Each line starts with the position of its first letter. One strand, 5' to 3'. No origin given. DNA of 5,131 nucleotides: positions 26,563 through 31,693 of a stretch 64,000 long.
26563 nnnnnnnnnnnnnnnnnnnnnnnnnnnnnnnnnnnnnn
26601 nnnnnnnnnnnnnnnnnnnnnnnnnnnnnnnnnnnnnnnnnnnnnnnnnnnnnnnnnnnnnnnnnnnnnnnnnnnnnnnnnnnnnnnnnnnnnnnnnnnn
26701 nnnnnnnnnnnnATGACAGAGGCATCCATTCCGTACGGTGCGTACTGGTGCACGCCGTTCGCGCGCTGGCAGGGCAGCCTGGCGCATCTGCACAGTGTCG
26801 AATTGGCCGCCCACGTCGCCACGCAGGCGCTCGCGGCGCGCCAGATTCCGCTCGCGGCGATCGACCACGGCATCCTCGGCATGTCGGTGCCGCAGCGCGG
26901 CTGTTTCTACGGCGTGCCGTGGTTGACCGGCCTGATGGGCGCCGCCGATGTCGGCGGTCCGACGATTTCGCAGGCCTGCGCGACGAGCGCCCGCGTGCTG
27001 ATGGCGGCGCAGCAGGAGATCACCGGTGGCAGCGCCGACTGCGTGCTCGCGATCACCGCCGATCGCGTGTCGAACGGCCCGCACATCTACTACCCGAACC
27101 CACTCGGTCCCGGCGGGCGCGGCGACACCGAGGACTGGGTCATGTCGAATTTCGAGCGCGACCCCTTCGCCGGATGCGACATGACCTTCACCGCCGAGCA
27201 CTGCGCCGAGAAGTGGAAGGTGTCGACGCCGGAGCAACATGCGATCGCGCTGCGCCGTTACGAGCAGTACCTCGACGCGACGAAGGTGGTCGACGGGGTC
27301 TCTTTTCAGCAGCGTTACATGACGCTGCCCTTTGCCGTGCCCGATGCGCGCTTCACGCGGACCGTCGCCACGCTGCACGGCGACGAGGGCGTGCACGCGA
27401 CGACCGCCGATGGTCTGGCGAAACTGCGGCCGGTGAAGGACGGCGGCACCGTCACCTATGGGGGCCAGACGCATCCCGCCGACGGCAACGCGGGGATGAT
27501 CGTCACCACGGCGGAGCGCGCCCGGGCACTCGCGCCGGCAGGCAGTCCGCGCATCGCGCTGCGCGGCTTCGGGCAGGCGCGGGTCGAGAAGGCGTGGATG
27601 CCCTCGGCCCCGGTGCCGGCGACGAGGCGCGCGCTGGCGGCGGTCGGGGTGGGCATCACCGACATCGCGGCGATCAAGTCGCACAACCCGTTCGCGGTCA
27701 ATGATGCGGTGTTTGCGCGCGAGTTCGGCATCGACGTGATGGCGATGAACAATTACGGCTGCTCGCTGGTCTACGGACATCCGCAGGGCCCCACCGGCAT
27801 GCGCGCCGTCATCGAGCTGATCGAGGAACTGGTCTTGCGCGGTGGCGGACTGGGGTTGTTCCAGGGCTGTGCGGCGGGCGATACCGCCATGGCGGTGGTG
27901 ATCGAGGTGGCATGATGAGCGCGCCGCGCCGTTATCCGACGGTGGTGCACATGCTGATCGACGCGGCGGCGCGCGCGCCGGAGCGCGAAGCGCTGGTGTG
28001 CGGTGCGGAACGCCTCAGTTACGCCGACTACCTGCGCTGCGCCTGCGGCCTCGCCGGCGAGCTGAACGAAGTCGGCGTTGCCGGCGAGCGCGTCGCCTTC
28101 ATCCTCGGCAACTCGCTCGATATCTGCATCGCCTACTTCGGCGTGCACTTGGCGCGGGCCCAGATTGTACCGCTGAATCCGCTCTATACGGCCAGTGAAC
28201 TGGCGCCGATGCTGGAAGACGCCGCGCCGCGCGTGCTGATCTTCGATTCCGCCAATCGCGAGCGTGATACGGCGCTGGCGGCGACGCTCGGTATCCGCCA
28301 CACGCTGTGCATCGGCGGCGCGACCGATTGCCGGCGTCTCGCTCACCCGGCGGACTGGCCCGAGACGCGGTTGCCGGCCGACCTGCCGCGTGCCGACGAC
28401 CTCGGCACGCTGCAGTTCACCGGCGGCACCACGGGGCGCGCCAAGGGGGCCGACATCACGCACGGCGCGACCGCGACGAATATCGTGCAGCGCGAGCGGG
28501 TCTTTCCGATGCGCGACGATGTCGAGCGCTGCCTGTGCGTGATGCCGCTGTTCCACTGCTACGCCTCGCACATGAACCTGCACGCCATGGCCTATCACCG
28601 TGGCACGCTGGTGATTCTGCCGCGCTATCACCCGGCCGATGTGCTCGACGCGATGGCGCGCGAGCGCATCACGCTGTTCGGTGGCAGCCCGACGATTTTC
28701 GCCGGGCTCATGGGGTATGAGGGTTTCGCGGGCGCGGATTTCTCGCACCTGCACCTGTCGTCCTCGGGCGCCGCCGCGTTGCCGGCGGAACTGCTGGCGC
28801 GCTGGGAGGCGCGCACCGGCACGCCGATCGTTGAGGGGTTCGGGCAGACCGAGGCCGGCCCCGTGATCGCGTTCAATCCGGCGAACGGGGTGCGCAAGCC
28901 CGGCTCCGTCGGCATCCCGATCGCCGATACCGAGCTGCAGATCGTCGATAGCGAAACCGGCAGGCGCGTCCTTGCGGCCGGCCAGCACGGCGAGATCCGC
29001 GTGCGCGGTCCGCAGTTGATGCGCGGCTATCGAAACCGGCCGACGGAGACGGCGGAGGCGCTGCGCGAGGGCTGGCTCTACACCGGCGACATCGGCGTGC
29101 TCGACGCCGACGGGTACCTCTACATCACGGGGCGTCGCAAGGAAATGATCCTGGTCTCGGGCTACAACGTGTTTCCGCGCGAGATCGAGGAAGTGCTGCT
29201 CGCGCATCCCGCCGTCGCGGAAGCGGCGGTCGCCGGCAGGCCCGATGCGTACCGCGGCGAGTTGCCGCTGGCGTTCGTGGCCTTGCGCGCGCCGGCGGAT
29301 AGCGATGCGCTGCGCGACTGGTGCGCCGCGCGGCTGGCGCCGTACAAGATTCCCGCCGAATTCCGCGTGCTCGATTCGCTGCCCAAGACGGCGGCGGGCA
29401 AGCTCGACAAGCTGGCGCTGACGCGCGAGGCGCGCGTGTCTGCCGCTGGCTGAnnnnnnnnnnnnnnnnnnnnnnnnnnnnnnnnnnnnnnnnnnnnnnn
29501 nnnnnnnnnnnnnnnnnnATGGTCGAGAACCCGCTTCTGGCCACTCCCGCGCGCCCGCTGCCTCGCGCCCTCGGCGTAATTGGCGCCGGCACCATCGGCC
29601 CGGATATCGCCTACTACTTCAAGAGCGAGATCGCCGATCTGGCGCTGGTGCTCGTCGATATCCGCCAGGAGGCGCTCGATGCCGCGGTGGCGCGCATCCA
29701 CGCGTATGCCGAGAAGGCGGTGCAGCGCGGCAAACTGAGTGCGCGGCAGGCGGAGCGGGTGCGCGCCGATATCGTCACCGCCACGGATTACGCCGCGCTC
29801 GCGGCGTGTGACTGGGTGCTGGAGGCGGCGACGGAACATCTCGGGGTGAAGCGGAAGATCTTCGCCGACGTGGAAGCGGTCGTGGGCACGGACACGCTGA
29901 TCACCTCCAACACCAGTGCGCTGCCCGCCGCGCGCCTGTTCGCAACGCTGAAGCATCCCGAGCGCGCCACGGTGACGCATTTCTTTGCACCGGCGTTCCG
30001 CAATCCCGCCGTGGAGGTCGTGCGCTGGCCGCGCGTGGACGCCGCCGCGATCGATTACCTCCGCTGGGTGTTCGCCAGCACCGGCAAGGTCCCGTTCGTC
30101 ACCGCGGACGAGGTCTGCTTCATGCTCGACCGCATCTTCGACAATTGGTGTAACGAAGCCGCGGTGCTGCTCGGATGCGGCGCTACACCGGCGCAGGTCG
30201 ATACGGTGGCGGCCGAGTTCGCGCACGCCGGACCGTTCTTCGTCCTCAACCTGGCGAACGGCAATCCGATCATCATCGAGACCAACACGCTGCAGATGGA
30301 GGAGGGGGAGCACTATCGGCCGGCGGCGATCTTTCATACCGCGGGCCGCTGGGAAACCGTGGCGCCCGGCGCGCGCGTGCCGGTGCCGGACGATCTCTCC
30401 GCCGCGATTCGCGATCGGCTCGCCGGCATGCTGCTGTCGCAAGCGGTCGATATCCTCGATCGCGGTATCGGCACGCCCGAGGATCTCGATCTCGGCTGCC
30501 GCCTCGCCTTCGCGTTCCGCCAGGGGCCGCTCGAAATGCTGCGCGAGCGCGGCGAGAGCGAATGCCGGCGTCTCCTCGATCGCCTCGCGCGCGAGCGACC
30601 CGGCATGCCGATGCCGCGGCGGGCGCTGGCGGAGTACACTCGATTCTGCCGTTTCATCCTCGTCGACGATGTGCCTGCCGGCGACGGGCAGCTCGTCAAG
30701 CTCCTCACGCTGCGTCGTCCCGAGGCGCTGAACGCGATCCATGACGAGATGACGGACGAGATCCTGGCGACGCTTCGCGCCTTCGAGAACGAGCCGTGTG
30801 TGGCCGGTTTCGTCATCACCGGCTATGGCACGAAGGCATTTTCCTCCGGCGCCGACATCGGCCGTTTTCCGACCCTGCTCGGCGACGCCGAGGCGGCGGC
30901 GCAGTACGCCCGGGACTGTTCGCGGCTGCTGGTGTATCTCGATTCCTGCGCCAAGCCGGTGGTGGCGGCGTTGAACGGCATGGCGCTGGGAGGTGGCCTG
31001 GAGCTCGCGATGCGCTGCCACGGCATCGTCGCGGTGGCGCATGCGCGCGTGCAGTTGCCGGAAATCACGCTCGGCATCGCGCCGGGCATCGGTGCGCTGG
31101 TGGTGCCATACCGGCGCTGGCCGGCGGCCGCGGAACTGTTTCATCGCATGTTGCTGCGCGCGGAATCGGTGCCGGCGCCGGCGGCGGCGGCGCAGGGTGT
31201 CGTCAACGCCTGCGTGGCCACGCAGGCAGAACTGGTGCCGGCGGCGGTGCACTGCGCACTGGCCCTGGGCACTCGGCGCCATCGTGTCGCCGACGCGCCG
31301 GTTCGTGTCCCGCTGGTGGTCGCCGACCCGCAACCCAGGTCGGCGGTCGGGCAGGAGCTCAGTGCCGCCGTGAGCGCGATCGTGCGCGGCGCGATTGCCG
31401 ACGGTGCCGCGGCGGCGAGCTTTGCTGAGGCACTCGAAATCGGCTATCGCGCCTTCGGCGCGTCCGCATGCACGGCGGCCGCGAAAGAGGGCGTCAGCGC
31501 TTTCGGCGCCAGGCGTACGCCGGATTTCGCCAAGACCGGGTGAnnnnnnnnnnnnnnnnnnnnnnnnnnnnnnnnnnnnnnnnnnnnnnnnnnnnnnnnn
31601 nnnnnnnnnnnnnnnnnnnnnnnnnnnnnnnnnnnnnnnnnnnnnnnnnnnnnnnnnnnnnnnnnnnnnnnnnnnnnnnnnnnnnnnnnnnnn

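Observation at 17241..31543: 14-kb operon coupling hydantoinase A/B to a non-MCM split acyl-CoA mutase and a full CoA-activation/beta-oxidation set: candidate novel catabolic route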

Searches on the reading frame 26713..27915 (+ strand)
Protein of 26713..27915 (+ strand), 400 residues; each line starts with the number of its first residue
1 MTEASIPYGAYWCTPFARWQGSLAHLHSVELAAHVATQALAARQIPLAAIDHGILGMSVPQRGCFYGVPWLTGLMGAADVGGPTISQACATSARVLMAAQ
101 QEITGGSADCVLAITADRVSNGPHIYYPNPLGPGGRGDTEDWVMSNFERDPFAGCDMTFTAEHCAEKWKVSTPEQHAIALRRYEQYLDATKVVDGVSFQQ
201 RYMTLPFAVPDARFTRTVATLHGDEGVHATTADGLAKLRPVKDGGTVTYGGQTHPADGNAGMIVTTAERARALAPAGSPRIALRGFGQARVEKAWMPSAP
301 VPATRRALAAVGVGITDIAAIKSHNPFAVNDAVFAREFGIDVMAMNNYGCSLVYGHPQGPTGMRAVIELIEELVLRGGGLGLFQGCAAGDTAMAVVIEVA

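Call 5: search_protein_families(library=pfam, proteins=[window:26713-27915:+])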
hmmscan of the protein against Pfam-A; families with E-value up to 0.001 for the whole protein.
window:26713-27915:+ (400 aa): 2 families
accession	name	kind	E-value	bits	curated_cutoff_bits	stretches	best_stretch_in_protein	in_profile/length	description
PF00108.29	Thiolase_N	-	4.6e-24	85.6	26.4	1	14-267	9-259/260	Thiolase, N-terminal domain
PF02803.24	Thiolase_C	-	3.7e-19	69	27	1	282-398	6-122/123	Thiolase, C-terminal domain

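Call 6: search_protein_families(library=ncbifam, proteins=[window:26713-27915:+])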
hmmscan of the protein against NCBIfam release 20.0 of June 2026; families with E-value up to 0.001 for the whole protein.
window:26713-27915:+ (400 aa): 36 families (the best 25 are shown)
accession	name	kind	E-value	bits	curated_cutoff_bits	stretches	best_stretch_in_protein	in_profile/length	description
TIGR01930.1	AcCoA-C-Actrans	subfamily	9.6e-51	172.9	240.55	1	14-398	7-385/385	acetyl-CoA C-acyltransferase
NF006552.0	PRK09051.1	subfamily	9.3e-43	146.9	565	1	17-398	17-393/395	beta-ketothiolase BktB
NF004853.0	PRK06205.1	subfamily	3.8e-38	131.5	551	1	14-399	12-402/404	acetyl-CoA C-acetyltransferase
NF042999.1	bketothiol_BktB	equivalog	1.2e-37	130.1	725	1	16-398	15-392/394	beta-ketothiolase BktB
NF004206.0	PRK05656.1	subfamily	8.5e-37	127.1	688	1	16-398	14-391/392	acetyl-CoA C-acetyltransferase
NF005865.0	PRK07801.1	equivalog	5.8e-36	124.5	591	1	14-398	12-380/382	acetyl-CoA C-acetyltransferase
NF006086.0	PRK08235.1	equivalog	8.5e-35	120.6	526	1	13-399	11-392/393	acetyl-CoA C-acetyltransferase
NF005805.0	PRK07661.1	equivalog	1e-32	113.5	633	1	1-399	1-390/391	acetyl-CoA C-acetyltransferase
NF006516.0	PRK08963.1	equivalog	2.1e-32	112.5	560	2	153-399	180-435/436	acetyl-CoA C-acyltransferase FadI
TIGR02430.1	pcaF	equivalog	3.2e-32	112.1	597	1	14-398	11-398/400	3-oxoadipyl-CoA thiolase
NF006551.0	PRK09050.1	subfamily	1.1e-31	110.4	605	1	13-398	11-399/401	3-oxoadipyl-CoA thiolase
NF005890.0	PRK07851.1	equivalog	7.2e-30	104.3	580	2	155-398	171-403/406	acetyl-CoA C-acetyltransferase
NF042967.1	AcCoAtase_PhaA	equivalog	1.4e-29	103.4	740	1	13-397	11-393/396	acetyl-CoA acetyltransferase PhaA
NF005889.0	PRK07850.1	equivalog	7.5e-29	101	515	1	14-398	12-385/387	steroid 3-ketoacyl-CoA thiolase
NF005152.0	PRK06633.1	equivalog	6.1e-28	97.5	675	1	14-398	13-390/392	acetyl-CoA C-acetyltransferase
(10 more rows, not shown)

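Call 50: search_solved_structures(query=window:26713-27915:+, max_evalue=1e-20)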
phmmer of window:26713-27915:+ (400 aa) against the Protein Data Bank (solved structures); distinct sequences matched with E-value up to 1e-20: 57.
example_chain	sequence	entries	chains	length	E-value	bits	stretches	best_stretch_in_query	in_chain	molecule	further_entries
9bwk_A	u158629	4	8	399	5.3e-32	114.8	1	17-398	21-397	Acetyl-CoA acetyltransferase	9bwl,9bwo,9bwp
4dd5_A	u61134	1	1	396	6.2e-32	114.6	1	17-396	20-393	Acetyl-CoA acetyltransferase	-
4e1l_A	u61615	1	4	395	1.8e-31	113.1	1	14-397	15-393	Acetoacetyl-CoA thiolase 2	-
8gqj_A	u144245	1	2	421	1.1e-30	110.5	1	14-396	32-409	Thiolase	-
8jg3_A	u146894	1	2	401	3.2e-30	109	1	16-398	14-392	Acetyl-CoA C-acetyltransferase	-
4n44_A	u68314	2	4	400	5.2e-30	108.3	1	21-398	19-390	Acetyl-CoA acetyltransferase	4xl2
4wyr_A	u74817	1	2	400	2.7e-29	105.9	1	21-398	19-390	Acetyl-CoA acetyltransferase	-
4w61_A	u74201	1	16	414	4.2e-29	105.3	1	15-398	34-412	Beta-ketothiolase BktB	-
4nzs_A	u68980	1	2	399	4.2e-29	105.3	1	16-398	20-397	Beta-ketothiolase BktB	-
3ss6_A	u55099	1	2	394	4.6e-29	105.2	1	14-398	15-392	Acetyl-CoA acetyltransferase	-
7ldu_A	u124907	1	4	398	5.4e-29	104.9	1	14-398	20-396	Acetyl-CoA acetyltransferase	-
7ldw_A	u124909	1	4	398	6.9e-29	104.6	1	14-398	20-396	Acetyl-CoA acetyltransferase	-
7ldv_A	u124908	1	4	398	8.8e-29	104.2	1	14-398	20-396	Acetyl-CoA acetyltransferase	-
4n45_A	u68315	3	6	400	9.8e-29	104.1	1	21-398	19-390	Acetyl-CoA acetyltransferase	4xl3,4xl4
7ldc_A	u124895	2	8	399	1.5e-28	103.5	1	14-398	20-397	Acetyl-CoA acetyltransferase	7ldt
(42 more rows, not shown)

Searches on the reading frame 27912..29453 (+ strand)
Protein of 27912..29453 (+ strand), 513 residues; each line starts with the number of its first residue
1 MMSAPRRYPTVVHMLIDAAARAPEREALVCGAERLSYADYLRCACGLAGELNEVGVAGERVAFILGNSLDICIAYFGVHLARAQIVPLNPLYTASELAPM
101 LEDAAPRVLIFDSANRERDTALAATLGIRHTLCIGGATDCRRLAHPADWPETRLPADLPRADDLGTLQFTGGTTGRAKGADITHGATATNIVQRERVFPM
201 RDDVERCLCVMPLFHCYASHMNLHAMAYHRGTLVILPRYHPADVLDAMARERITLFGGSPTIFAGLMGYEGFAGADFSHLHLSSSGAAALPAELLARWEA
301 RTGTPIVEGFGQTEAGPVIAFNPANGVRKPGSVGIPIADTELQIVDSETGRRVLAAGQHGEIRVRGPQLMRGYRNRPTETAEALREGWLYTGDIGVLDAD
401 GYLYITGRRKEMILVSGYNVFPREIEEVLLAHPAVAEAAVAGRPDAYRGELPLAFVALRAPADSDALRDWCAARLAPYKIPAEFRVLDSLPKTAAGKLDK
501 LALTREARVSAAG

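Call 5: search_protein_families(library=pfam, proteins=[window:27912-29453:+])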
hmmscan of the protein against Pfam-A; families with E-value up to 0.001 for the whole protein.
window:27912-29453:+ (513 aa): 2 families
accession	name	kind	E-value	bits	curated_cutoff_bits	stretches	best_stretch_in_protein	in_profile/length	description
PF00501.34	AMP-binding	-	7.5e-79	265.7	29.9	1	17-373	3-383/384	AMP-binding enzyme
PF13193.12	AMP-binding_C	-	3.1e-22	79.7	24.5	1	424-497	1-76/76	AMP-binding enzyme C-terminal domain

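Call 6: search_protein_families(library=ncbifam, proteins=[window:27912-29453:+])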
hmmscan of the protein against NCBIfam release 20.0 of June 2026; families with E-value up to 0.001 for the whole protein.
window:27912-29453:+ (513 aa): 104 families (the best 25 are shown)
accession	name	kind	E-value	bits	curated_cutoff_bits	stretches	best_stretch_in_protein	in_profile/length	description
NF004837.0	PRK06187.1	subfamily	1.6e-112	376.5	476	1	6-506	5-521/531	long-chain-fatty-acid--CoA ligase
NF004114.0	PRK05605.1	equivalog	1.3e-108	363.8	766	2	159-500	218-562/575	long-chain-fatty-acid--CoA ligase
NF006523.0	PRK08974.1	equivalog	2.3e-93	313.2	884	2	161-508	205-554/561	long-chain-fatty-acid--CoA ligase FadD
NF006181.0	PRK08314.1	subfamily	1.5e-92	310.7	705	2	159-503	201-550/563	long-chain-fatty-acid--CoA ligase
NF005702.0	PRK07514.1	subfamily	7.8e-92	308.2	558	1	24-505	18-498/506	malonyl-CoA synthase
NF005714.0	PRK07529.1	subfamily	8.5e-92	308.5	632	2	158-507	214-576/640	acyl-CoA synthetase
NF005220.0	PRK06710.1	equivalog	9.5e-92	307.9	1116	2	161-506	205-552/563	long-chain-fatty-acid--CoA ligase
NF005463.0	PRK07059.1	subfamily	2.9e-90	303.3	869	2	160-503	202-552/557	long-chain-fatty-acid--CoA ligase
NF004229.0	PRK05677.1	subfamily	6.3e-90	302.2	879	2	159-504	204-552/563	long-chain-fatty-acid--CoA ligase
NF005801.1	PRK07656.1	equivalog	5e-88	295.9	657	1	10-501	2-497/500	FadD3 family acyl-CoA ligase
NF006182.0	PRK08316.1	subfamily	7.2e-87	292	663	1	7-505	9-515/523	fatty acyl-CoA synthetase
NF004822.0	PRK06178.1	equivalog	9.5e-87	291.9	782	2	153-507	204-567/571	acyl-CoA synthetase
NF009139.0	PRK12492.1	equivalog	1.1e-85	288.3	1018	2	161-501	206-556/562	long-chain-fatty-acid--CoA ligase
TIGR03205.1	pimA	equivalog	2.6e-85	286.9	705.6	2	144-501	181-538/541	dicarboxylate--CoA ligase PimA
NF005307.0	PRK06839.1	equivalog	4.5e-81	273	748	1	19-507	12-493/496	o-succinylbenzoate--CoA ligase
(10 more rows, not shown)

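Call 48: search_solved_structures(query=window:27912-29453:+, max_evalue=1e-40)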
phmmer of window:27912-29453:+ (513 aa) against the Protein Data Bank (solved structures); distinct sequences matched with E-value up to 1e-40: 63 (the best 60 are shown).
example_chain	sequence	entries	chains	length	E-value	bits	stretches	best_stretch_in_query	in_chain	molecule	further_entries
4gxq_A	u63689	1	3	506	1.7e-72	247.8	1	30-503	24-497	Malonyl CoA synthetase, Benzoate-CoA ligase Chimeric protein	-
4gxr_A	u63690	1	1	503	3.3e-72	246.9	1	30-503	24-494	Malonyl CoA synthetase, Benzoate-CoA ligase Chimeric protein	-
4fuq_A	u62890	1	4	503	8.1e-71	242.3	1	30-503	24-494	Malonyl CoA synthetase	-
4fut_A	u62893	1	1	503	6.4e-70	239.3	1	30-503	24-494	Malonyl CoA synthetase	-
8wev_A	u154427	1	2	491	1.1e-69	238.5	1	19-501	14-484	Feruloyl-CoA Synthetase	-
8weu_A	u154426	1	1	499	1.2e-69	238.4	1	19-502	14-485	Fatty-acyl-CoA synthase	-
5buq_A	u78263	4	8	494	7.1e-66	226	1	15-502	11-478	2-succinylbenzoate--CoA ligase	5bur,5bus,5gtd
3a9u_A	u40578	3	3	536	4.1e-65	223.4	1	21-500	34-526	4-coumarate--CoA ligase | 4-coumarate:CoA ligase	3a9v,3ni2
5x8f_A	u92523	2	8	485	3.2e-64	220.5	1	15-502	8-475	2-succinylbenzoate--CoA ligase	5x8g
5bsm_A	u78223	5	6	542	3.1e-61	210.6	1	23-501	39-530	4-coumarate--CoA ligase 2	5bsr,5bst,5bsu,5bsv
5bsw_A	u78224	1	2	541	1.3e-60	208.6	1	23-501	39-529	4-coumarate--CoA ligase 2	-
6mfy_A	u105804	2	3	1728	1.5e-60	208.4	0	7-505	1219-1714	Linear gramicidin synthase subunit A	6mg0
5u95_A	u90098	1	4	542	2.1e-60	207.9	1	23-501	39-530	4-coumarate--CoA ligase 2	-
6mfz_A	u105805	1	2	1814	2.2e-60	207.8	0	7-504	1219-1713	Linear gramicidin synthase subunit A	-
9be3_A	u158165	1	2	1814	2.2e-60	207.8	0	7-504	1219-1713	Linear gramicidin synthase subunit A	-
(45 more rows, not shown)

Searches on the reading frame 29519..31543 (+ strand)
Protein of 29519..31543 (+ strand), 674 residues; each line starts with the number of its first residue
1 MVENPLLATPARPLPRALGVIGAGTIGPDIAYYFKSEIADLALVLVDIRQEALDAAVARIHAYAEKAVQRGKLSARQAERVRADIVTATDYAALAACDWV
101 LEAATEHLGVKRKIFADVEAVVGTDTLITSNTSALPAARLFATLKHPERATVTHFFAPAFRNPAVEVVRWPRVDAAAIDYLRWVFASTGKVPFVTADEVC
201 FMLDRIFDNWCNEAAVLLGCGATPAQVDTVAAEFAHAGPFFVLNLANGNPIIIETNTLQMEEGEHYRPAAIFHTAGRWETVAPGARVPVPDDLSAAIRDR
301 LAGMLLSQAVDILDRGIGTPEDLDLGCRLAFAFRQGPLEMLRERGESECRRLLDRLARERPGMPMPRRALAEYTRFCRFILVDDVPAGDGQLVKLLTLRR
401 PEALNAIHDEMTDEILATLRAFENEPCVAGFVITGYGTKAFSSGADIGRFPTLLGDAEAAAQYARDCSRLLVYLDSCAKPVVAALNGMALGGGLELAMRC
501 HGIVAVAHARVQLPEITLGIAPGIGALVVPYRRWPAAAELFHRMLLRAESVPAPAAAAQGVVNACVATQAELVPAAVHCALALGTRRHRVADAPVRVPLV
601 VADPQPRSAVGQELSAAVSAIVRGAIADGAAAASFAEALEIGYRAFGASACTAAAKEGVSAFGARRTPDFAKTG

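Call 5: search_protein_families(library=pfam, proteins=[window:29519-31543:+])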
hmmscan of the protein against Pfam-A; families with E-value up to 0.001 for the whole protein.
window:29519-31543:+ (674 aa): 4 families
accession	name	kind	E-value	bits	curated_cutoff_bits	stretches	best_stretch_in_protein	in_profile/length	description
PF02737.24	3HCDH_N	-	2.8e-43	148.3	22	1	18-197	2-179/180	3-hydroxyacyl-CoA dehydrogenase, NAD binding domain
PF00378.25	ECH_1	-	2.5e-36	125.7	27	1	393-582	6-189/251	Enoyl-CoA hydratase/isomerase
PF16113.10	ECH_2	-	4.8e-26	92.5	27.2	1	394-532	2-141/335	Enoyl-CoA hydratase/isomerase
PF00725.27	3HCDH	-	1.7e-10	41.7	22.1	1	299-361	5-67/97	3-hydroxyacyl-CoA dehydrogenase, C-terminal domain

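Call 6: search_protein_families(library=ncbifam, proteins=[window:29519-31543:+])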
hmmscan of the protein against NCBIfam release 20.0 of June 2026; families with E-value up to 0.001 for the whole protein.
window:29519-31543:+ (674 aa): 84 families (the best 25 are shown)
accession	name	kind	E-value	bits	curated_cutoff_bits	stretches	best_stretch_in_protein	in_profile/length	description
NF008727.0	PRK11730.1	equivalog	1.1e-61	209.1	870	2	17-235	315-532/717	fatty acid oxidation complex subunit alpha FadB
NF008363.0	PRK11154.1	equivalog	1.5e-59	201.8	869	2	17-243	311-537/708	fatty acid oxidation complex subunit alpha FadJ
NF006124.0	PRK08268.1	subfamily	4e-49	167.9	508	2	17-242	9-235/507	3-hydroxyacyl-CoA dehydrogenase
TIGR02440.1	FadJ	equivalog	5.8e-49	167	968.45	2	16-244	305-533/699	fatty acid oxidation complex subunit alpha FadJ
TIGR02437.1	FadB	equivalog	1.5e-48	165.7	933.55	2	19-243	317-541/714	fatty acid oxidation complex subunit alpha FadB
TIGR02441.1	fa_ox_alpha_mit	equivalog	1.1e-47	162.7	964.65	2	16-235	336-553/737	fatty acid oxidation complex subunit alpha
TIGR02279.1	PaaC-3OHAcCoADH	equivalog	3.2e-40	138.4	669.4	1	18-233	8-222/503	3-hydroxyacyl-CoA dehydrogenase PaaH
NF006722.0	PRK09260.1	equivalog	2.4e-39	135.3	429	1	18-272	5-261/289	3-hydroxyacyl-CoA dehydrogenase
NF004474.0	PRK05808.1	subfamily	1.2e-38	133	408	1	18-246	6-232/283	3-hydroxybutyryl-CoA dehydrogenase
NF004699.0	PRK06035.1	equivalog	1e-36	126.6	500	1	17-246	5-238/294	3-hydroxyacyl-CoA dehydrogenase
NF005715.0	PRK07530.1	equivalog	1.3e-34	120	420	1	17-224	6-211/292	3-hydroxybutyryl-CoA dehydrogenase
NF004517.0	PRK05862.1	equivalog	1.9e-33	116.1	396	1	391-580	12-193/257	enoyl-CoA hydratase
NF004634.0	PRK05980.1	equivalog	9.7e-33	113.6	375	1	389-582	9-201/263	crotonase/enoyl-CoA hydratase family protein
NF006007.0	PRK08138.1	subfamily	1e-32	113.6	355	1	391-581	16-198/261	enoyl-CoA hydratase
NF005803.0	PRK07658.1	equivalog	3.5e-32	111.8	313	1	392-582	11-195/257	enoyl-CoA hydratase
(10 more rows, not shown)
